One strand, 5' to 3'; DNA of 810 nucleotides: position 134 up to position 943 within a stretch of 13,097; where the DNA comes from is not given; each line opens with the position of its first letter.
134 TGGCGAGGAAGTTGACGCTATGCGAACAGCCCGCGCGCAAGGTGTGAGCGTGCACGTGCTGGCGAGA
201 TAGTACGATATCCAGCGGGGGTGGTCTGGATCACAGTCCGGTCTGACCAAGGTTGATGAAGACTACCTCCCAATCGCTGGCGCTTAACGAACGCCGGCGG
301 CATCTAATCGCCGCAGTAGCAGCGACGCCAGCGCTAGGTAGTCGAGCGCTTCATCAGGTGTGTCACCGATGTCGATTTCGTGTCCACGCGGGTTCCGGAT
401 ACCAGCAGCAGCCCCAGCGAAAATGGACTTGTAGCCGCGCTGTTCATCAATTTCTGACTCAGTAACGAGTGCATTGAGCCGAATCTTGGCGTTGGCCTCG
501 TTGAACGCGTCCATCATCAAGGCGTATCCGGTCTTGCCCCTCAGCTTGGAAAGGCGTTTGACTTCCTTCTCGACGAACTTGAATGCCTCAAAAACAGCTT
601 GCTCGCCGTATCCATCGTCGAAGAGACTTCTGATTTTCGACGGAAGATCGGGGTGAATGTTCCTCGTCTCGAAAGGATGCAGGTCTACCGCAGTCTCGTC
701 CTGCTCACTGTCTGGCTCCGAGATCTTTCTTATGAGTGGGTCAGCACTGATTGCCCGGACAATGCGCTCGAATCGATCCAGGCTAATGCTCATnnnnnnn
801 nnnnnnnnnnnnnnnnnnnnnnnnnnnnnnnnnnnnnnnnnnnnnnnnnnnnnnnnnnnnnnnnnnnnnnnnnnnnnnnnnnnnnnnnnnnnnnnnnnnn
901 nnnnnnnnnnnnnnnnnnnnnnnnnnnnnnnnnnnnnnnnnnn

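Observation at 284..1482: Translationally coupled DUF5343-like and TIGR02391 (HEPN-like) pair: candidate undescribed toxin or defence module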

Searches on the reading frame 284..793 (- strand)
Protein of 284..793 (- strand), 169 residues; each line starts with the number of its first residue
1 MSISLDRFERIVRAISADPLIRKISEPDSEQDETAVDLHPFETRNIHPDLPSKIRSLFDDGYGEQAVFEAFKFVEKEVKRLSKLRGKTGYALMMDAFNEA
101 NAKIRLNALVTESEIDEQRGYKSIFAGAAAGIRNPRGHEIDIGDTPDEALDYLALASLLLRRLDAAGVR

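Call 5: search_protein_families(library=pfam, proteins=[window:284-793:-], max_evalue=1)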
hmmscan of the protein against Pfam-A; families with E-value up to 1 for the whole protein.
window:284-793:- (169 aa): 2 families
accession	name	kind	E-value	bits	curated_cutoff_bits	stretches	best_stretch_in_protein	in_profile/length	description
PF09509.15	Hypoth_Ymh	-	5.1e-31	107.5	25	1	44-163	1-119/119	Protein of unknown function (Hypoth_ymh)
PF25025.1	EF-Ts_N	-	0.15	12.5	33.2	1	75-92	11-28/60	Elongation factor Ts, mitochondrial, N-terminal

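Call 6: search_protein_families(library=ncbifam, proteins=[window:284-793:-], max_evalue=1)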
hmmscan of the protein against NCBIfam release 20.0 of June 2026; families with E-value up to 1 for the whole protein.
window:284-793:- (169 aa): 1 family
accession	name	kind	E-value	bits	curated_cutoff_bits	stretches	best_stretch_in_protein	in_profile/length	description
TIGR02391.1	hypoth_ymh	hypoth_equivalog_domain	4.3e-22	78.5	39.45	1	46-166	1-123/125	TIGR02391 family protein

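Call 7: search_protein_families(library=padloc, proteins=[window:284-793:-], max_evalue=1)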
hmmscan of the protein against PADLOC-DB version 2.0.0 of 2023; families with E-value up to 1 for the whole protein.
window:284-793:- (169 aa): 3 families
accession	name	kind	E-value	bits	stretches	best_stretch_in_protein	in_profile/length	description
PDLC03987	PD-Lambda-3_B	-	1.6e-15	55.1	1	41-166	137-263/270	-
PDLC02412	Aga_HEPN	-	5.9e-08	30.1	1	41-166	249-379/382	Class II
PDLC03988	PD-Lambda-3_B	-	1.1e-06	26.2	1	41-121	137-216/222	-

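Call 8: search_protein_families(library=phrogs, proteins=[window:284-793:-], max_evalue=1)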
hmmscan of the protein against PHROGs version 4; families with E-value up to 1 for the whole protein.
window:284-793:- (169 aa): 1 family
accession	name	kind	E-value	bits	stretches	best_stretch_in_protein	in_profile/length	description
phrog_6297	-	unknown function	0.001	19.2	1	65-164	157-259/268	-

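Call 13: find_encoding_contigs(protein=window:284-793:-, flank=10000, max_places=6)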
Protein window:284-793:- (169 aa): no gene with exactly this product is on record in the collection.

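Call 15: find_homologous_proteins(query=window:284-793:-)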
Query window:284-793:- (169 aa): 430 proteins with E <= 0.001 among 741 candidates; the best 120 are listed.
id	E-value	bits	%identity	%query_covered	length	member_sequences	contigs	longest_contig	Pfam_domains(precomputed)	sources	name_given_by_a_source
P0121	4.7e-88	311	86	100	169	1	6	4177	PF09509.16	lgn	-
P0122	1.0e-86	307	87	100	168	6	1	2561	PF09509.16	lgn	-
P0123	1.2e-83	297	82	100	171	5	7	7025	PF09509.16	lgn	-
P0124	4.6e-82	292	81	100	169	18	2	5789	PF09509.16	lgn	-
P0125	1.9e-80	287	80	100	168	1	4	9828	PF09509.16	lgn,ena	-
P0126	2.1e-80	286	80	100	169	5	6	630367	PF09509.16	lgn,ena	-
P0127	3.6e-80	286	81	98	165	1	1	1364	PF09509.16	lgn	-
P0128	1.1e-78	281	78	100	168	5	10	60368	PF09509.16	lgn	-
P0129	1.5e-78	280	78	100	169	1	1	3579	PF09509.16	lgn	-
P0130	1.5e-77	277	76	100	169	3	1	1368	PF09509.16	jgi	jgi:uncharacterized protein (TIGR02391 family)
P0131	3.7e-77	276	76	100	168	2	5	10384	PF09509.16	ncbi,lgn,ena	-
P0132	4.1e-77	276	76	100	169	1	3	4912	PF09509.16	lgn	-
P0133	5.1e-77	275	77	98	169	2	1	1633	PF09509.16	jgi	jgi:uncharacterized protein (TIGR02391 family)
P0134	6.6e-77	275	76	100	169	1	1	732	PF09509.16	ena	-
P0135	1.1e-75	271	76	100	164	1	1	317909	PF09509.16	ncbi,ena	-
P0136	1.2e-75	271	76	98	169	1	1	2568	PF09509.16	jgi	jgi:uncharacterized protein (TIGR02391 family)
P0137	1.2e-75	271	78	100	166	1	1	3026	PF09509.16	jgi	jgi:uncharacterized protein (TIGR02391 family)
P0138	1.2e-75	271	77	100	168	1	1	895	PF09509.16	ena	-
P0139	3.1e-75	270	76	100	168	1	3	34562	PF09509.16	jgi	-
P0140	3.2e-75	270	76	100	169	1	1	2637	PF09509.16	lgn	-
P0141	5.7e-75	269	78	100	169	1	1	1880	PF09509.16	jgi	jgi:uncharacterized protein (TIGR02391 family)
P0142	5.7e-75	269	75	100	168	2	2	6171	PF09509.16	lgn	-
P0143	9.7e-75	268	76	100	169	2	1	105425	PF09509.16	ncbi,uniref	ncbi:TIGR02391 family protein [Streptomyces halstedii]|uniref:TIGR02391 family protein n=1 Tax=Strep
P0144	1.4e-74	267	75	85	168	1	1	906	PF09509.16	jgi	jgi:uncharacterized protein (TIGR02391 family)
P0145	1.7e-74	267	73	100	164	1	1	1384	PF09509.16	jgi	jgi:uncharacterized protein (TIGR02391 family)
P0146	2.0e-74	267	75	100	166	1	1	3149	PF09509.16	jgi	jgi:uncharacterized protein (TIGR02391 family)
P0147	2.3e-74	267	75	98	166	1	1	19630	PF09509.16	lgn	-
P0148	3.1e-74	266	74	100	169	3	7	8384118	PF09509.16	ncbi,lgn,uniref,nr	ncbi:TIGR02391 family protein [Streptomyces microflavus]|uniref:TIGR02391 family protein n=1 Tax=Str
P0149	3.2e-74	266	73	100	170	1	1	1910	PF09509.16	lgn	-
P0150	3.4e-74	266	75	100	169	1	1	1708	PF09509.16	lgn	-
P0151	3.6e-74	266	75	100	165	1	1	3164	PF09509.16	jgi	jgi:uncharacterized protein (TIGR02391 family)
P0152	4.0e-74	266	74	100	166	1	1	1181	PF09509.16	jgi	jgi:uncharacterized protein (TIGR02391 family)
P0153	4.4e-74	266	72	100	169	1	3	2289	PF09509.16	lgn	-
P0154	4.9e-74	266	75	100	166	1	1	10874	PF09509.16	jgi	jgi:uncharacterized protein (TIGR02391 family)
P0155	5.8e-74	265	75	100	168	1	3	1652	PF09509.16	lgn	-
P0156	7.5e-74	265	72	100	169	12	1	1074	PF09509.16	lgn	-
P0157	1.0e-73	265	75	100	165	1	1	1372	PF09509.16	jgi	jgi:uncharacterized protein (TIGR02391 family)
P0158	1.3e-73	264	72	100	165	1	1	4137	PF09509.16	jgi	jgi:uncharacterized protein (TIGR02391 family)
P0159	1.6e-73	264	75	100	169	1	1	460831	PF09509.16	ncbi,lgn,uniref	ncbi:TIGR02391 family protein [Streptomyces parvus]|uniref:TIGR02391 family protein n=1 Tax=Streptom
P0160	1.8e-73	264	75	100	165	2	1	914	PF09509.16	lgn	-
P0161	3.1e-73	263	74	100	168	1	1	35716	PF09509.16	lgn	-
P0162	3.1e-73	263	74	100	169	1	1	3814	PF09509.16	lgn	-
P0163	4.7e-73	263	75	100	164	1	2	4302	PF09509.16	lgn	-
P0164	5.1e-73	262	72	100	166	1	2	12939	PF09509.16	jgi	-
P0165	5.3e-73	262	73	100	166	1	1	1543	PF09509.16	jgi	jgi:uncharacterized protein (TIGR02391 family)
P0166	6.4e-73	262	75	98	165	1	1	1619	PF09509.16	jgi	-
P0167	6.7e-73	262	72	100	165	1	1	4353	PF09509.16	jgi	jgi:uncharacterized protein (TIGR02391 family)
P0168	7.9e-73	262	73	100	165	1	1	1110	PF09509.16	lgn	-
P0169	8.7e-73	262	75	100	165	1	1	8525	PF09509.16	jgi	jgi:uncharacterized protein (TIGR02391 family)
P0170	1.0e-72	261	73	99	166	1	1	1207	PF09509.16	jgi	jgi:uncharacterized protein (TIGR02391 family)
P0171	1.2e-72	261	74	100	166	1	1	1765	PF09509.16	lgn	-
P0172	2.3e-72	260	73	100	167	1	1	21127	PF09509.16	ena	-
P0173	2.6e-72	260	74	100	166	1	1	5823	PF09509.16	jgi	jgi:uncharacterized protein (TIGR02391 family)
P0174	5.7e-72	259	74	100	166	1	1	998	PF09509.16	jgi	jgi:uncharacterized protein (TIGR02391 family)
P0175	5.7e-72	259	88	79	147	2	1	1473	PF09509.16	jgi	jgi:uncharacterized protein (TIGR02391 family)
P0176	6.4e-72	259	68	88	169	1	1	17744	PF09509.16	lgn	-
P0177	7.5e-72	259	73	98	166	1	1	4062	PF09509.16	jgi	jgi:uncharacterized protein (TIGR02391 family)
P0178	7.8e-72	259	75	100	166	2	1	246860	PF09509.16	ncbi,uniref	ncbi:TIGR02391 family protein [Amycolatopsis sp. NPDC024027]|uniref:TIGR02391 family protein n=1 Tax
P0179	8.2e-72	258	70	88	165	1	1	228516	PF09509.16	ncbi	ncbi:TIGR02391 family protein [Kribbella sp. NPDC004138]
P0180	8.4e-72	258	71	100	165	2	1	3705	PF09509.16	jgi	-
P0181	8.9e-72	258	72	100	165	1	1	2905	PF09509.16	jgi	jgi:uncharacterized protein (TIGR02391 family)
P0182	9.7e-72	258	71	100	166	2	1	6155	PF09509.16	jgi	jgi:uncharacterized protein (TIGR02391 family)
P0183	1.0e-71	258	73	100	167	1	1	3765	PF09509.16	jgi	jgi:uncharacterized protein (TIGR02391 family)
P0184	1.2e-71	258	73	100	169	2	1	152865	PF09509.16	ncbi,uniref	ncbi:TIGR02391 family protein [Streptomyces angustmyceticus]|uniref:TIGR02391 family protein n=1 Tax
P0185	1.2e-71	258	72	100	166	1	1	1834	PF09509.16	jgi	jgi:uncharacterized protein (TIGR02391 family)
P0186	1.4e-71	258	73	100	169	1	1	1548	PF09509.16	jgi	jgi:uncharacterized protein (TIGR02391 family)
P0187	1.4e-71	258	74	98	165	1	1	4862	PF09509.16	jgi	jgi:uncharacterized protein (TIGR02391 family)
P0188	1.6e-71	258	75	98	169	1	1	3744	PF09509.16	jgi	-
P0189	1.6e-71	258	73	100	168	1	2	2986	PF09509.16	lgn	-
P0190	1.6e-71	257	70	100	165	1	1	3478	PF09509.16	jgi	jgi:uncharacterized protein (TIGR02391 family)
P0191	1.9e-71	257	73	100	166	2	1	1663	PF09509.16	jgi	jgi:uncharacterized protein (TIGR02391 family)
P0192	2.0e-71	257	70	100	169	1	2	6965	PF09509.16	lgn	-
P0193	2.2e-71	257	72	100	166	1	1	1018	PF09509.16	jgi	-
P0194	2.3e-71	257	71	100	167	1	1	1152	PF09509.16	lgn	-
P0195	2.7e-71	257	72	100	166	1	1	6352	PF09509.16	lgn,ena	-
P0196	2.9e-71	257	89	78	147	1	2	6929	PF09509.16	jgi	jgi:uncharacterized protein (TIGR02391 family)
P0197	3.2e-71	257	72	100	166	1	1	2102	PF09509.16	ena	-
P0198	3.3e-71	257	72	100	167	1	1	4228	PF09509.16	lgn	-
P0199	3.3e-71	257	71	100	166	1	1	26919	PF09509.16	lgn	-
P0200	3.4e-71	256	71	100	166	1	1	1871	PF09509.16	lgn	-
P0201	3.9e-71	256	86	79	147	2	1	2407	PF09509.16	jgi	jgi:uncharacterized protein (TIGR02391 family)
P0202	3.9e-71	256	71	100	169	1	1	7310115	PF09509.16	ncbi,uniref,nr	ncbi:TIGR02391 family protein [Nocardia mangyaensis]|uniref:TIGR02391 family protein n=1 Tax=Nocardi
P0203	4.2e-71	256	73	100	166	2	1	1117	PF09509.16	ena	-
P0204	5.0e-71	256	71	100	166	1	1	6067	PF09509.16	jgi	-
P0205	5.5e-71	256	71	100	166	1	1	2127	PF09509.16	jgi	jgi:uncharacterized protein (TIGR02391 family)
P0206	5.5e-71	256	72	100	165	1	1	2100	PF09509.16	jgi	-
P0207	6.5e-71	256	72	100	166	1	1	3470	PF09509.16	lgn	-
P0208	9.5e-71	255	70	100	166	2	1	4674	PF09509.16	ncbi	-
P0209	1.0e-70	255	70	100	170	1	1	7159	PF09509.16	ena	-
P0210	1.3e-70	255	69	88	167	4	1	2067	PF09509.16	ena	-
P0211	1.6e-70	254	72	98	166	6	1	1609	PF09509.16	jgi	jgi:uncharacterized protein (TIGR02391 family)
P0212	1.9e-70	254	72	100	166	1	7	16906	PF09509.16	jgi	jgi:uncharacterized protein (TIGR02391 family)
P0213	2.3e-70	254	70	100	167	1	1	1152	PF09509.16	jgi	jgi:uncharacterized protein (TIGR02391 family)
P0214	2.5e-70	254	71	100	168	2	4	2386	PF09509.16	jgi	jgi:TIGR02391 family protein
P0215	2.6e-70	254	71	98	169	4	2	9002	PF09509.16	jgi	jgi:uncharacterized protein (TIGR02391 family)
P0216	2.7e-70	254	70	100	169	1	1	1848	PF09509.16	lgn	-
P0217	3.1e-70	253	70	100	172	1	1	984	PF09509.16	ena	-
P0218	3.6e-70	253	88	78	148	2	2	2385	PF09509.16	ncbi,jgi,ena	-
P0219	4.1e-70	253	71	100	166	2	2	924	PF09509.16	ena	-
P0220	4.7e-70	253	66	88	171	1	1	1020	PF09509.16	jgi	jgi:uncharacterized protein (TIGR02391 family)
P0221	4.8e-70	253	82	75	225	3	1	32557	PF09509.16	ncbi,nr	ncbi:MAG TPA: TIGR02391 family protein [Dermatophilaceae bacterium]|nr:TIGR02391 family protein [Der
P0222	5.6e-70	253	70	100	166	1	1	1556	PF09509.16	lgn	-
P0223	5.8e-70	252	70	100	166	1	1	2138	PF09509.16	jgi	jgi:uncharacterized protein (TIGR02391 family)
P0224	6.1e-70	252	70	100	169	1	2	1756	PF09509.16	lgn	-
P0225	6.7e-70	252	70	99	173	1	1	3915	PF09509.16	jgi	jgi:uncharacterized protein (TIGR02391 family)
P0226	7.7e-70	252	72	100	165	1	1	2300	PF09509.16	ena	-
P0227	7.7e-70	252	70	100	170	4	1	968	PF09509.16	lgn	-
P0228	7.8e-70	252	70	100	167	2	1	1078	PF09509.16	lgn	-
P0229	7.9e-70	252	69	100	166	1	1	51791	PF09509.16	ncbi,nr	ncbi:MAG TPA: TIGR02391 family protein [Actinospica sp.]|nr:TIGR02391 family protein [Actinospica sp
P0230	9.4e-70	252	72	98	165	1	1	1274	PF09509.16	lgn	-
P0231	1.1e-69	252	69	88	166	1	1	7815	PF09509.16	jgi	jgi:uncharacterized protein (TIGR02391 family)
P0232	1.2e-69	251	70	100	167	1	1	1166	PF09509.16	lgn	-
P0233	1.2e-69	251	71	100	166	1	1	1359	PF09509.16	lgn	-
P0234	1.3e-69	251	72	100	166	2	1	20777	PF09509.16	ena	-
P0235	1.3e-69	251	68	88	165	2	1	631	PF09509.16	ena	-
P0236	1.5e-69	251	70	100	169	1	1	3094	PF09509.16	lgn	-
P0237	1.5e-69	251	69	100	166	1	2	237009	PF09509.16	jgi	jgi:uncharacterized protein (TIGR02391 family)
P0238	1.8e-69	251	85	79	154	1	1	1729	PF09509.16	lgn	-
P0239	1.9e-69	251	69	100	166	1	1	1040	PF09509.16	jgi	jgi:uncharacterized protein (TIGR02391 family)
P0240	2.1e-69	251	69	100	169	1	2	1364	PF09509.16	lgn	-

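Call 17: search_solved_structures(query=window:284-793:-, max_evalue=10, show_alignments=3)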
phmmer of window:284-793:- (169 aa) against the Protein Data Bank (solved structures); distinct sequences matched with E-value up to 10: 1.
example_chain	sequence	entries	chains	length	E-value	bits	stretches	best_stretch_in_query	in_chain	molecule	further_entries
5dn6_I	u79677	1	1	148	1.1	12.8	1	21-109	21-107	ATP synthase epsilon chain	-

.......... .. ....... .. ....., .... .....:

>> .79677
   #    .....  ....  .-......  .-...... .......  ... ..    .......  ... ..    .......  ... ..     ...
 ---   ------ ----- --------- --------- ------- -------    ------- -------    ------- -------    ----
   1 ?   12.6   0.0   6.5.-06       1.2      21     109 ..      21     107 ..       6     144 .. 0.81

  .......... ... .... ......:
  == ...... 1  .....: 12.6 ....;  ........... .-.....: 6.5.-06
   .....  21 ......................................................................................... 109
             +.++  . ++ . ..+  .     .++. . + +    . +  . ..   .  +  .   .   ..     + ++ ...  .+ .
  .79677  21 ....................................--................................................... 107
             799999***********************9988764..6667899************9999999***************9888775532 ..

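Call 49: predict_structure(alignment_id=A2)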
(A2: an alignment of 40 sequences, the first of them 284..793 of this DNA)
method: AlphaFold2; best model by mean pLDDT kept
length: 169 residues; sequences in the alignment: 40
mean_pLDDT: 67.2   pTM: 0.59
mean pLDDT of the five models: 67.2, 62.4, 55.5, 53.2, 51.1
residues with pLDDT >= 90: 2; 70-90: 87; 50-70: 53; < 50: 27
segments of 3 or more residues with pLDDT < 50: 17-34, 134-139
pLDDT, mean of each block of 10 residues (from residue 1): 51 49 38 58 83 89 83 85 77 73 66 56 56 47 71 82 78
secondary structure, 60 per line:
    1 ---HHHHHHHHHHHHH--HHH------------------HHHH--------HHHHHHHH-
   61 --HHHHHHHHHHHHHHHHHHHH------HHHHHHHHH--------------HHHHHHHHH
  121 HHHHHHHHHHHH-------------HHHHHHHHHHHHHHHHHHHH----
elements in order: H4-16 H40-43 H52-59 H63-82 H89-97 H112-132 H146-165

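Call 53: fold_search(model_id=the predicted structure, library=pdb)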
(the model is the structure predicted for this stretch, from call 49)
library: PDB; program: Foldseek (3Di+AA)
matches with E <= 10: 101; with E <= 0.001: 0
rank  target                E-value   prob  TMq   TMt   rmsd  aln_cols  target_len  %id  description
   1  2hsb                  5.3e-01  0.84  0.41  0.52   8.8       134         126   12  Crystal structure of a hepn domain containing protein (af_0298) from archaeoglobus fulgidus at 1.95 A resolution (released 2006-08-15)
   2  8e9b_G                7.9e-01  0.11  0.19  0.21  13.9       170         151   16  Cryo-EM structure of S. pombe Arp2/3 complex in the branch junction (released 2023-02-01)
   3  9min_D                1.3e+00  0.35  0.33  0.41   8.7       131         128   15  Structure of a designed minibinder to NYESO1-A*02:01 (released 2025-08-06)
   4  1wol                  1.7e+00  0.38  0.41  0.53   8.6       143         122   15  Crystal Structure of ST0689, an archaeal HEPN homologue (released 2005-11-22)
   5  2q00_A                2.2e+00  0.38  0.39  0.52   6.8       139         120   12  Crystal structure of the P95883_SULSO protein from Sulfolobus solfataricus. NESG target SsR10. (released 2007-05-29)
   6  7jro_c                2.6e+00  0.11  0.28  0.20   8.9       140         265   14  Plant Mitochondrial complex IV from Vigna radiata (released 2021-01-20)
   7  9bj7_A                2.9e+00  0.16  0.34  0.35  12.5       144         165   16  Crystal structure of the N-terminal truncated AbiV (residues 24-201) (released 2025-08-13)
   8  9bj7_C                3.2e+00  0.14  0.33  0.33   9.2       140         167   17  Crystal structure of the N-terminal truncated AbiV (residues 24-201) (released 2025-08-13)
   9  9min_I                3.4e+00  0.21  0.35  0.44   8.6       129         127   16  Structure of a designed minibinder to NYESO1-A*02:01 (released 2025-08-06)
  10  9bj7_L                3.4e+00  0.13  0.31  0.33   9.4       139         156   18  Crystal structure of the N-terminal truncated AbiV (residues 24-201) (released 2025-08-13)
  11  9c1s_D                3.4e+00  0.07  0.24  0.24  13.8       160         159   14  Fab F946 in complex with OspC type A (released 2025-08-27)
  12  5o9z_H                3.9e+00  0.04  0.18  0.10  17.4       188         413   11  Cryo-EM structure of a pre-catalytic human spliceosome primed for activation (B complex) (released 2017-08-16)
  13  4ddq_E                3.9e+00  0.04  0.16  0.08  14.4       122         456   11  Structural plasticity of the Bacillus subtilis GyrA homodimer (released 2013-02-13)
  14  2vjh_B                3.9e+00  0.03  0.16  0.16  14.2       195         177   17  The structure of Phycoerythrin from Gloeobacter violaceus (released 2008-03-25)
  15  2xcs_B                3.9e+00  0.02  0.13  0.04  15.4       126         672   13  The 2.1A crystal structure of S. aureus Gyrase complex with GSK299423 and DNA (released 2010-08-04)
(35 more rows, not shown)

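Call 54: search_solved_structures(query=A2, max_evalue=10, show_alignments=2)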
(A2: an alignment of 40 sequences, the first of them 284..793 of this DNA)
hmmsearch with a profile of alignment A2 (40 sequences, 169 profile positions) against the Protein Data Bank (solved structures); distinct sequences matched with E-value up to 10: 3.
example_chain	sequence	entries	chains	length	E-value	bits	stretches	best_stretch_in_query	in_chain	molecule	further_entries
5jmc_B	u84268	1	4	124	0.054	16.7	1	58-95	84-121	Synaptic vesicle glycoprotein 2C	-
4jra_C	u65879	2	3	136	0.12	15.6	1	58-93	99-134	Synaptic vesicle glycoprotein 2C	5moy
1ji4_A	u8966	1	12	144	0.83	12.9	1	56-105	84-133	NEUTROPHIL-ACTIVATING PROTEIN A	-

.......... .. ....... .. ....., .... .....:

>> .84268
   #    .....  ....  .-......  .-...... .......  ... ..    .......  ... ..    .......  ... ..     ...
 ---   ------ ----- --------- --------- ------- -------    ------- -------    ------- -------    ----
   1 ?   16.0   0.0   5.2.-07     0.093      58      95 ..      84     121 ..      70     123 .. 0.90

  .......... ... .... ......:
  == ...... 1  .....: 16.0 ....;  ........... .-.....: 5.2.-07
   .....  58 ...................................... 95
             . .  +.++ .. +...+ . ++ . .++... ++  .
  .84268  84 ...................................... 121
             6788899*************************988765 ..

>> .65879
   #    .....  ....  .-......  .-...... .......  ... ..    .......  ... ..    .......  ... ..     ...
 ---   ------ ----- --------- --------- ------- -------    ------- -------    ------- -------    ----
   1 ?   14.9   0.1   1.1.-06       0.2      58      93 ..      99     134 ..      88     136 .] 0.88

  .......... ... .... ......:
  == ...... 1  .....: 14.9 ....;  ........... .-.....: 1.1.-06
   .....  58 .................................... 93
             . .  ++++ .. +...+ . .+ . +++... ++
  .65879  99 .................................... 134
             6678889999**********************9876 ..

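Call 63: find_related_loci(query=A2, collection=metagenome_contigs, flank=3000)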
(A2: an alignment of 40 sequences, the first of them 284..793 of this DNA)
Query A2 (169 aa) in metagenome_contigs; peptide patterns used: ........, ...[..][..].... (x = any residue, [..] = any of these).
480 stretches matched a pattern; 391 encode a relative of the query (tblastn E <= 1e-3); the best 80 are kept; 80 distinct loci.
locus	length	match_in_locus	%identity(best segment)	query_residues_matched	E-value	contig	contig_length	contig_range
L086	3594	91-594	88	1-169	7e-84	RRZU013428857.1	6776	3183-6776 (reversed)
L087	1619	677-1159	75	5-169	2e-84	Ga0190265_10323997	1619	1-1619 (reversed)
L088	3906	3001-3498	71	1-169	2e-79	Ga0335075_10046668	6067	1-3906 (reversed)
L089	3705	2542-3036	71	1-169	1e-79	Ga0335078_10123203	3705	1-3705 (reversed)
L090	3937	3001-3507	82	1-169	7e-78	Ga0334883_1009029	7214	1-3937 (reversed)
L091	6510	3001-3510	70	1-169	2e-77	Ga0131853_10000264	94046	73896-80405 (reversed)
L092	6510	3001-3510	70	1-169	2e-77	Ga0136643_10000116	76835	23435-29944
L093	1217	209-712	71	1-169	2e-82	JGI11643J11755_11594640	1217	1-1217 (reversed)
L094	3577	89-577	71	4-169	1e-76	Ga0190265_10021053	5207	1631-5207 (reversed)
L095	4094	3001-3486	71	4-168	7e-76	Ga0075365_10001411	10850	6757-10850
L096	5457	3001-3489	69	4-169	7e-76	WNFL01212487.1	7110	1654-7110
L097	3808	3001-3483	68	5-169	2e-72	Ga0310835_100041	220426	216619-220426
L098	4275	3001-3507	76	1-169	2e-70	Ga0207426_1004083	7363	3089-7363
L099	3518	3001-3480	63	1-164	3e-68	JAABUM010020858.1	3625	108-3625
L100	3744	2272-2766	75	5-169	1e-65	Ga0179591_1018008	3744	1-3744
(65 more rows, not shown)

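Call 64: find_related_loci(query=A2, collection=viral_contigs, flank=5000)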
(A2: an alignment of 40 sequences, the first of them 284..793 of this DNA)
Query A2 (169 aa) in viral_contigs; peptide patterns used: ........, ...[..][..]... (x = any residue, [..] = any of these).
88 stretches matched a pattern, but none encodes a relative of the query by tblastn (E <= 1e-3).
